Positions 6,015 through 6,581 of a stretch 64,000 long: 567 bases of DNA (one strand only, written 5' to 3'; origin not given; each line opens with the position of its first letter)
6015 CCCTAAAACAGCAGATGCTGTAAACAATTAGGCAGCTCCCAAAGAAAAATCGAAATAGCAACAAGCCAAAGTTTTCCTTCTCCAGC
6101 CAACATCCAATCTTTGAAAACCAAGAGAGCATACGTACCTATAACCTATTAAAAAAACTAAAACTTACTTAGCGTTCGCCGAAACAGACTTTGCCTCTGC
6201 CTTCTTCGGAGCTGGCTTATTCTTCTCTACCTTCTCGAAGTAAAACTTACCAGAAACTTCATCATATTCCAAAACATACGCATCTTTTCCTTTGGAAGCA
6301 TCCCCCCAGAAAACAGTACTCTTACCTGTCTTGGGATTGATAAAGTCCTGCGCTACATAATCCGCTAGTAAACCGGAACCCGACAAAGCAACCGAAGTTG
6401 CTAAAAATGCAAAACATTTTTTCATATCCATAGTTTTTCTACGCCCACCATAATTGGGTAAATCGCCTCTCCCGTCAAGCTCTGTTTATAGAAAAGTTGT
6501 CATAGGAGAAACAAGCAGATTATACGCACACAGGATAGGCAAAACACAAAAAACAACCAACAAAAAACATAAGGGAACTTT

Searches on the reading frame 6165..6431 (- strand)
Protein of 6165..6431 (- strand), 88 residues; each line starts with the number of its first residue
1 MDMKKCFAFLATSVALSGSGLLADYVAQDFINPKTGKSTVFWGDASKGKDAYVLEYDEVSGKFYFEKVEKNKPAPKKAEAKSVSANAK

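Call 65: find_encoding_contigs(protein=window:6165-6431:-, flank=3000, max_places=8)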
Protein window:6165-6431:- (88 aa): 3 contigs read that carry it; 2 places shown.
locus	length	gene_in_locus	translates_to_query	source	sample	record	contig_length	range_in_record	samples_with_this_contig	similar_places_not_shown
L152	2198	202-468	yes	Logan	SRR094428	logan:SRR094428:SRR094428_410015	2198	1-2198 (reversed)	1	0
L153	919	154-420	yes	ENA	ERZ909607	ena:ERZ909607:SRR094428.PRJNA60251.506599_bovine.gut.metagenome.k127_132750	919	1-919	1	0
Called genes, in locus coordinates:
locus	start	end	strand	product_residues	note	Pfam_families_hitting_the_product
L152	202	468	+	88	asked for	-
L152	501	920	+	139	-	-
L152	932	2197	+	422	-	?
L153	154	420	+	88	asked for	-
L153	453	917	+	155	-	?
